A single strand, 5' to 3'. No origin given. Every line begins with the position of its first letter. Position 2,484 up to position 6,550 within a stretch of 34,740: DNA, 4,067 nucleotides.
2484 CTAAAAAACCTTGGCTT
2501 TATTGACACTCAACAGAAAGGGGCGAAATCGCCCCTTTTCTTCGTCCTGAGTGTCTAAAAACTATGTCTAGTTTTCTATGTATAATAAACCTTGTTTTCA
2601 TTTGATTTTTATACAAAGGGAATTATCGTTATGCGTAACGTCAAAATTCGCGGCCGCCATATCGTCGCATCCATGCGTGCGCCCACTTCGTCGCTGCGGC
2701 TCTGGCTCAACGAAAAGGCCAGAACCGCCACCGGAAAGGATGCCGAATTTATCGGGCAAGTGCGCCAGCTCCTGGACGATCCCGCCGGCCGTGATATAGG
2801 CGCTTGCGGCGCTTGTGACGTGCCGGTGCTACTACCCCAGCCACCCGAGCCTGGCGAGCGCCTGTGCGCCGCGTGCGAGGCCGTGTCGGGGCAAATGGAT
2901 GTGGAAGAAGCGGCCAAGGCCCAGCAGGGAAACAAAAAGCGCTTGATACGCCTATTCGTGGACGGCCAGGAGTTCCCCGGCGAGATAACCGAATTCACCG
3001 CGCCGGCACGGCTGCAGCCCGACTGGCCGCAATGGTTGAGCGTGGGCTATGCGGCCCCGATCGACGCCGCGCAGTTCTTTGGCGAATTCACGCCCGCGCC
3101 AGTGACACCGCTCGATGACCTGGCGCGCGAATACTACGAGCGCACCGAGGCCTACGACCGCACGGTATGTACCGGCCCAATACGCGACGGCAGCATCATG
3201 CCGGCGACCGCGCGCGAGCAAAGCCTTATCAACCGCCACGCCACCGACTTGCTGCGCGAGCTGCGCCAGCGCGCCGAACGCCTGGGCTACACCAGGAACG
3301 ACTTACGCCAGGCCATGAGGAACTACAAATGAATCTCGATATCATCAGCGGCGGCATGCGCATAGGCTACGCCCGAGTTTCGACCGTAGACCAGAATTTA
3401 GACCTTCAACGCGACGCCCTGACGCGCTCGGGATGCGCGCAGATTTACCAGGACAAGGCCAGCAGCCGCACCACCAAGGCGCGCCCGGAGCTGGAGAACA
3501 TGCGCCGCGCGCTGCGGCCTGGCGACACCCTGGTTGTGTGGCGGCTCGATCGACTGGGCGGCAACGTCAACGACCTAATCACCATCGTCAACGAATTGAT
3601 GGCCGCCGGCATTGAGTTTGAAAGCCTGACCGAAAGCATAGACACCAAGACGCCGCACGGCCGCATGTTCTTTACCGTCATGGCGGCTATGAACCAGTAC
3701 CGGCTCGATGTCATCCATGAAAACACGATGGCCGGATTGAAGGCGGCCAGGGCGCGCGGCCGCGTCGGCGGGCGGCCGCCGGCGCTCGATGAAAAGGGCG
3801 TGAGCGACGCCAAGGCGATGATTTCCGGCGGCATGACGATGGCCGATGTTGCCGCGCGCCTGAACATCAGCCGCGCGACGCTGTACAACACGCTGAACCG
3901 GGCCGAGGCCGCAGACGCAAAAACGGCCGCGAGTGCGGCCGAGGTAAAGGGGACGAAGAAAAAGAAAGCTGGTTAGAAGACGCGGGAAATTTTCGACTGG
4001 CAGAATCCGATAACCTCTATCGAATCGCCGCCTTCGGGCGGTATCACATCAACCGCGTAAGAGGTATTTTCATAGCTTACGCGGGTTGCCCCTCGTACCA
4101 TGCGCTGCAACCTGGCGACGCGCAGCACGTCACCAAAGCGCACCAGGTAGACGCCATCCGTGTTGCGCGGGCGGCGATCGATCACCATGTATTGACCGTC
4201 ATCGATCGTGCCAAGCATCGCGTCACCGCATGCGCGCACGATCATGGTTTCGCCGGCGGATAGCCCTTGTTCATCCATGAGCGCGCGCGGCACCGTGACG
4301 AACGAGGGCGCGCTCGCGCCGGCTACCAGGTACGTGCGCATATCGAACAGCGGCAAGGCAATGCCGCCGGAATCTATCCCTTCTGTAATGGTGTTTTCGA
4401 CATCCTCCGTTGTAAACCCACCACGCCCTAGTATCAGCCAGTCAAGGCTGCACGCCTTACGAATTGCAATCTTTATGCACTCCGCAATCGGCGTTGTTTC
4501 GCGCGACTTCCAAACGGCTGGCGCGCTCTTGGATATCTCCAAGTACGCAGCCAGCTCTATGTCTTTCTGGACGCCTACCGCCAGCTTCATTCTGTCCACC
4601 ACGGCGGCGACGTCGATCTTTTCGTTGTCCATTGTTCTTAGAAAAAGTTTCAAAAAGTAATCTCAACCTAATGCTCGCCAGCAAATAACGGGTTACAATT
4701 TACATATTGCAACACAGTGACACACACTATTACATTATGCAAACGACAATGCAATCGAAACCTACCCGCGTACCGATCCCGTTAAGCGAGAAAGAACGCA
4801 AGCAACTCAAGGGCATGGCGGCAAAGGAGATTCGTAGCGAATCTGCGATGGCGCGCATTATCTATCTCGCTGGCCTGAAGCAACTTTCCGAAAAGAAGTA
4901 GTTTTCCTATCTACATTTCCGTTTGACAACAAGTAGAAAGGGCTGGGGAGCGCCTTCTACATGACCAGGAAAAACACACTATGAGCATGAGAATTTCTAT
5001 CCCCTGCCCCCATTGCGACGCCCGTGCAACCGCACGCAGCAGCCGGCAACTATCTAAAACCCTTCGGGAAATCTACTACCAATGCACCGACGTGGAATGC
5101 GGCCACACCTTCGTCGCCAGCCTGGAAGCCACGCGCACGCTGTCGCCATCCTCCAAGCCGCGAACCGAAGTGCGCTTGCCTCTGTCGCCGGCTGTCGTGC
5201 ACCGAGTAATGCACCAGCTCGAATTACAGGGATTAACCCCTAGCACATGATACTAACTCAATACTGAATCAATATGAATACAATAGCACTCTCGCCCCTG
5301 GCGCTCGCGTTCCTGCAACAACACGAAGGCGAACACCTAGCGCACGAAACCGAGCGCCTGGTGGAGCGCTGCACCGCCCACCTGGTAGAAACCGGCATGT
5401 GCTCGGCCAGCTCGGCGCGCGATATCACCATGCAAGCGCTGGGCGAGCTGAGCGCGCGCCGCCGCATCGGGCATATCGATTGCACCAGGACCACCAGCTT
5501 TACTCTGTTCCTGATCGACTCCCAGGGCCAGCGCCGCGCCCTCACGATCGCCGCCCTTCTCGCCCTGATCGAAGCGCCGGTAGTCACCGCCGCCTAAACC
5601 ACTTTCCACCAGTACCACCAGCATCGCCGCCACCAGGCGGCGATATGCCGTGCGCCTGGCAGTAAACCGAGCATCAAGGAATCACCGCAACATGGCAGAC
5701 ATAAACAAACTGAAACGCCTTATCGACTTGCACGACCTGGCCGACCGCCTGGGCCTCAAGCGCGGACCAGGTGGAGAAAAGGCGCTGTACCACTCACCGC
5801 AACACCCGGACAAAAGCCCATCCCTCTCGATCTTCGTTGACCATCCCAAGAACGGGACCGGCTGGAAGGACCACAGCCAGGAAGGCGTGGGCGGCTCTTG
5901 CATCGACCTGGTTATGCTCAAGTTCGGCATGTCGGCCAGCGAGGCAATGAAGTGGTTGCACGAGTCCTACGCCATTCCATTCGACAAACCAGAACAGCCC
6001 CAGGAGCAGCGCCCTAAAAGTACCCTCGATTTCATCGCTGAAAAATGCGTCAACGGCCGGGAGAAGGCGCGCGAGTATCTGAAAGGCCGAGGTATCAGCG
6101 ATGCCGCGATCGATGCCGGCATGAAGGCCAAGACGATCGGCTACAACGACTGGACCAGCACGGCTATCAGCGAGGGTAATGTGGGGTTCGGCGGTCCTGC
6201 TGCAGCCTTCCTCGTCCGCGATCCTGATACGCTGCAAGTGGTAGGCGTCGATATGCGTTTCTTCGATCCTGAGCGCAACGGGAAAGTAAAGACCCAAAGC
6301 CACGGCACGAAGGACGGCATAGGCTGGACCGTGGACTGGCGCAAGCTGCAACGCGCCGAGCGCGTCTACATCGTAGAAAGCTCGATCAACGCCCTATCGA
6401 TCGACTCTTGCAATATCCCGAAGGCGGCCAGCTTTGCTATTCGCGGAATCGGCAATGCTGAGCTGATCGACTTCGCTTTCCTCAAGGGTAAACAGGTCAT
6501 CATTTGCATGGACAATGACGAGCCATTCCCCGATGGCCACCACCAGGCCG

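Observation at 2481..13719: P2-type virion genome with a plasmid-style backbone instead of integrase / Cox / gpA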

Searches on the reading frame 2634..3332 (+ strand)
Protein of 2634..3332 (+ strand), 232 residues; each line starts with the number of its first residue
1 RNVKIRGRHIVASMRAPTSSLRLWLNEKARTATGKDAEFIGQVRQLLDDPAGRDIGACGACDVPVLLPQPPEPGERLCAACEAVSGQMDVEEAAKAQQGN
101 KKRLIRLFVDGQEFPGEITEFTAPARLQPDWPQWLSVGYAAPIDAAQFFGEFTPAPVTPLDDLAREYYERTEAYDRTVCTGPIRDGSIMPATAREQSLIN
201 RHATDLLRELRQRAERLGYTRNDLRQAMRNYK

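Call 41: search_protein_families(library=phrogs, proteins=[window:2634-3332:+], max_evalue=0.001)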
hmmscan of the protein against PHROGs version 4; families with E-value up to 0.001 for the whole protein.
window:2634-3332:+ (232 aa): 1 family
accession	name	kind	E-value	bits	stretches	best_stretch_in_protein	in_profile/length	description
phrog_27964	-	unknown function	4e-30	105.2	1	152-230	26-106/114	-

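Call 62: search_protein_families(library=pfam, proteins=[window:2634-3332:+], max_evalue=5)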
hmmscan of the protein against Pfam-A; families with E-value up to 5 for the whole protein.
window:2634-3332:+ (232 aa): 1 family
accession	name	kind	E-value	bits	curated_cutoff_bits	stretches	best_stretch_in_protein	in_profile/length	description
PF02954.25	HTH_8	-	0.71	10.1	22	1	214-231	25-42/42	Bacterial regulatory protein, Fis family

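Call 80: search_protein_families(library=padloc, proteins=[window:2634-3332:+], max_evalue=0.01)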
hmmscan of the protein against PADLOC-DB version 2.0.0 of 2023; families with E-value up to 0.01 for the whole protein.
window:2634-3332:+ (232 aa): 0 families

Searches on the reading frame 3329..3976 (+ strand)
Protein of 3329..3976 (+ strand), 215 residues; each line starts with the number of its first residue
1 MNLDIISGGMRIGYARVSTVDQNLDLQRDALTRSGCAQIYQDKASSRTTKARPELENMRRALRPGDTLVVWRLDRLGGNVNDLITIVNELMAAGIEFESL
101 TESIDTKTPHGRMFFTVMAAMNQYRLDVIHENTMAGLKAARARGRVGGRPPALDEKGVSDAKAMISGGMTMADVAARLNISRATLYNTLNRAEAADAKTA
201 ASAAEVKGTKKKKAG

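Call 4: search_protein_families(library=pfam, proteins=[window:3329-3976:+], max_evalue=0.01)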
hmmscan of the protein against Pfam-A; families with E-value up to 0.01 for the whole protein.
window:3329-3976:+ (215 aa): 12 families
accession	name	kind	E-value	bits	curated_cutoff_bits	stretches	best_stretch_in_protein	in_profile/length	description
PF00239.26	Resolvase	-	1.3e-42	145.7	23.3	1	12-145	2-144/145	Resolvase, N terminal domain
PF02796.21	HTH_7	-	1.1e-09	38.7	23.8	1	148-189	1-42/45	Helix-turn-helix domain of resolvase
PF13384.12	HTH_23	-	0.00016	21.9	24.6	1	168-192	17-41/50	Homeodomain-like domain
PF13309.12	HTH_22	-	0.00044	20.7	29.6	1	171-190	44-63/63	HTH domain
PF13551.12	HTH_29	-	0.00097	19.6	28.1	1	166-198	9-42/64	Winged helix-turn helix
PF13518.12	HTH_28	-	0.0031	18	25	1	162-194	7-38/52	Helix-turn-helix domain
PF08281.18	Sigma70_r4_2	-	0.0031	17.6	25.7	1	168-193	26-51/54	Sigma-70, region 4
PF12802.13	MarR_2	-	0.0044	17.6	27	0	167-195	18-47/61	MarR family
PF13556.12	HTH_30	-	0.0073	16.5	27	0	165-193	9-37/59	PucR C-terminal helix-turn-helix domain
PF01381.28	HTH_3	-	0.0074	16.7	23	0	162-187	3-28/55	Helix-turn-helix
PF00440.29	TetR_N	-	0.0087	16.3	24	0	168-186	16-34/47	Bacterial regulatory proteins, tetR family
PF04967.18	HTH_10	-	0.0094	16.2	23.1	0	170-193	25-48/53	HTH DNA binding domain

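Call 41: search_protein_families(library=phrogs, proteins=[window:3329-3976:+], max_evalue=0.001)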
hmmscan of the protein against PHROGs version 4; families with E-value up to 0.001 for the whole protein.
window:3329-3976:+ (215 aa): 6 families
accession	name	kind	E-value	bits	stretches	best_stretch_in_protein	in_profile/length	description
phrog_125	-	DNA, RNA and nucleotide metabolism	1.3e-68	232.3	1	10-209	21-220/254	DNA invertase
phrog_95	-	integration and excision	2.3e-29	103.5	1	12-151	91-245/651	integrase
phrog_8275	-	DNA, RNA and nucleotide metabolism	1.9e-16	60.7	1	10-58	1-48/51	DNA invertase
phrog_664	-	DNA, RNA and nucleotide metabolism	1.8e-14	55.1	1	108-207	33-139/210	DNA binding protein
phrog_309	-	head and packaging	0.00027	22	1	120-190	109-178/319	terminase small subunit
phrog_4102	-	head and packaging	0.00072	20.8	0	146-198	8-60/166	terminase small subunit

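Call 43: search_protein_families(library=ncbifam, proteins=[window:3329-3976:+], max_evalue=0.01)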
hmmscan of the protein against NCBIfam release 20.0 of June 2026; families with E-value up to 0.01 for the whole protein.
window:3329-3976:+ (215 aa): 4 families
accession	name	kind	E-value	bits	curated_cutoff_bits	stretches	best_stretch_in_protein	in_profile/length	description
NF041201.1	recomb_XisF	equivalog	6.5e-20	71.5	375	1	11-151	1-147/465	fdxN element excision recombinase XisF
NF047343.1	SCCmet_CcrB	equivalog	2.3e-14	53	900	1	37-151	46-162/542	cassette chromosome recombinase CcrB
NF009949.0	PRK13413.1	equivalog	2.2e-08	34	272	1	10-194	1-198/203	master DNA invertase Mpi family serine-type recombinase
NF047347.1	SCCmet_CcrC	equivalog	1.8e-06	26.8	900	1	39-140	45-149/558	cassette chromosome recombinase CcrC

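Call 57: search_solved_structures(query=window:3329-3976:+, max_evalue=1e-10)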
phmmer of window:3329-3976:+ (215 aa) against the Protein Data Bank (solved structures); distinct sequences matched with E-value up to 1e-10: 15.
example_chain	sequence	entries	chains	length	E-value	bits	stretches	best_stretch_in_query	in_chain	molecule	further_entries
4m6f_A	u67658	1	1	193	7.1e-49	169.7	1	10-188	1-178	DNA-invertase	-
3uj3_X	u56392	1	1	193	2.6e-48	167.8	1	10-188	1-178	DNA-invertase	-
2gm4_A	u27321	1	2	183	2.7e-26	96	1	12-192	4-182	Transposon gamma-delta resolvase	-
1gdt_A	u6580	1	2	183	3.7e-24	89.1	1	12-192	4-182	PROTEIN (GAMMA DELTA RESOLVASE)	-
1zr2_A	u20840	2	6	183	5.5e-24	88.5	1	12-192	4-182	Transposon gamma-delta resolvase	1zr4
5cy1_A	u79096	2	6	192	6.8e-22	81.7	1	12-193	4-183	Transposon Tn3 resolvase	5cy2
1gdr_A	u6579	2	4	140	1.7e-18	70.6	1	12-146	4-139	GAMMA DELTA-RESOLVASE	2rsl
2gm5_A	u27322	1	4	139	1.1e-16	64.6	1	12-139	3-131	Transposon gamma-delta resolvase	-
2r0q_C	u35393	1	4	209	1.9e-15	60.7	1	10-187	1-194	Putative transposon Tn552 DNA-invertase bin3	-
5c35_A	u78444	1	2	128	1.8e-13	54.2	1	10-95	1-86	Recombinase Sin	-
1ght_A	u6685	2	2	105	3.6e-13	53.2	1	12-108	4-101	TRANSPOSON GAMMA-DELTA RESOLVASE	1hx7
3pkz_A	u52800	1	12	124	8.6e-13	52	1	10-93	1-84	Recombinase Sin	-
5c32_B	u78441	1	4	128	8.9e-13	51.9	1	10-94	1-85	Putative transposon Tn552 DNA-invertase bin3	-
5c34_B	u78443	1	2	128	9e-13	51.9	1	10-94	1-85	Putative transposon Tn552 DNA-invertase bin3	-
5c31_A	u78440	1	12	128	9.4e-13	51.8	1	10-94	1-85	Sin, putative plasmid resolvase dimer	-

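Call 59: find_related_loci(query=window:3329-3976:+, collection=viral_contigs, flank=4000)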
Query window:3329-3976:+ (215 aa) in viral_contigs; peptide patterns used: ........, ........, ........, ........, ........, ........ (x = any residue, [..] = any of these).
38 stretches matched a pattern; 20 encode a relative of the query (tblastn E <= 1e-3); 20 distinct loci.
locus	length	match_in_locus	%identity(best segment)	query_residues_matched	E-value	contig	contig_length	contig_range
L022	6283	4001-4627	83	1-208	7e-115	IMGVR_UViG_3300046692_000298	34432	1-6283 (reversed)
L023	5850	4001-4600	70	2-200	2e-90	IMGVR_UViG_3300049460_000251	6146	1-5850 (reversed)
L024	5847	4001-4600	64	2-204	2e-82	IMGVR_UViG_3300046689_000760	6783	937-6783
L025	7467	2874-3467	63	3-199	3e-79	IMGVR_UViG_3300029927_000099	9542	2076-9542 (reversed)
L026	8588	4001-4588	60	2-214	8e-79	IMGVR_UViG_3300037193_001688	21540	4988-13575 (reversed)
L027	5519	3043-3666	60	2-207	3e-76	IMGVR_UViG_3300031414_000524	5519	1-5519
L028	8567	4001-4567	63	2-189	6e-76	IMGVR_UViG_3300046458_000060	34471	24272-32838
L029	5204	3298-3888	60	2-197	2e-74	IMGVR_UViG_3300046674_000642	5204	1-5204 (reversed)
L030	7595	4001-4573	64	2-191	1e-66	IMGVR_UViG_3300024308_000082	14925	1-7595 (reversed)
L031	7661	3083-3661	62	2-193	3e-66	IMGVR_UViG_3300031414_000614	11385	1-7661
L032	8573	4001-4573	63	2-191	2e-65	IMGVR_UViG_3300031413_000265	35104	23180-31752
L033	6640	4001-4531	53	10-187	3e-54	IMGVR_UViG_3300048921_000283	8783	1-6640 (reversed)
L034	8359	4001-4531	52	12-189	9e-54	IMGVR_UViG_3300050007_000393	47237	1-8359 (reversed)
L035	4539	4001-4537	52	10-189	6e-54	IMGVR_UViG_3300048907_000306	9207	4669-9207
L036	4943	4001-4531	49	12-189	3e-41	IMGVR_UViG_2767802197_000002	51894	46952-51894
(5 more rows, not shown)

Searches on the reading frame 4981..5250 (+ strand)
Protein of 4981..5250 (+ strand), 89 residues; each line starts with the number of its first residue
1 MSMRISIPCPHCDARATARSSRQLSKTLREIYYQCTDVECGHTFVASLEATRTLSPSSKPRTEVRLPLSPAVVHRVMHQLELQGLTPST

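Call 4: search_protein_families(library=pfam, proteins=[window:4981-5250:+], max_evalue=0.01)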
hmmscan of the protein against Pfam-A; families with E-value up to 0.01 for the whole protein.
window:4981-5250:+ (89 aa): 3 families
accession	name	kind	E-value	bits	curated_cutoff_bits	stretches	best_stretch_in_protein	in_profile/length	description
PF04606.18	Ogr_Delta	-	1.3e-22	79.9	26.3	1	9-54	2-47/47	Ogr/Delta-like zinc finger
PF23451.1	Zn_ribbon_PaaD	-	0.00035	20.6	27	1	6-37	14-44/53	PaaD zinc beta ribbon domain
PF14354.12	Lar_restr_allev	-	0.0071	17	28.6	1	8-42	5-33/58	Restriction alleviation protein Lar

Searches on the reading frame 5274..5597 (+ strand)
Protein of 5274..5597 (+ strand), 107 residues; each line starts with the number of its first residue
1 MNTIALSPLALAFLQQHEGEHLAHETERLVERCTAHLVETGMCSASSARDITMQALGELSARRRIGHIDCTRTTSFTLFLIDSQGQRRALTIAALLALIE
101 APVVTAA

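Call 4: search_protein_families(library=pfam, proteins=[window:5274-5597:+], max_evalue=0.01)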
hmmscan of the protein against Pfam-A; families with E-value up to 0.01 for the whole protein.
window:5274-5597:+ (107 aa): 0 families

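Call 41: search_protein_families(library=phrogs, proteins=[window:5274-5597:+], max_evalue=0.001)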
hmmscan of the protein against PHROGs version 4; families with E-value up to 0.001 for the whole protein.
window:5274-5597:+ (107 aa): 1 family
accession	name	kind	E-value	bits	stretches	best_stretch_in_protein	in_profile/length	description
phrog_3461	-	unknown function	5.3e-17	63.2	1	10-99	18-108/120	-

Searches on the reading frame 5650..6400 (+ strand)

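Call 62: search_protein_families(library=pfam, proteins=[window:5650-6400:+], max_evalue=5)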
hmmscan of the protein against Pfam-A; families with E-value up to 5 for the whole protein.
window:5650-6400:+ (250 aa): 1 family
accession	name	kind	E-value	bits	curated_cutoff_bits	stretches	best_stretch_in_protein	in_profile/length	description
PF23639.1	DUF7146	-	0.1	13.4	27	1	138-215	20-88/105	Domain of unknown function (DUF7146)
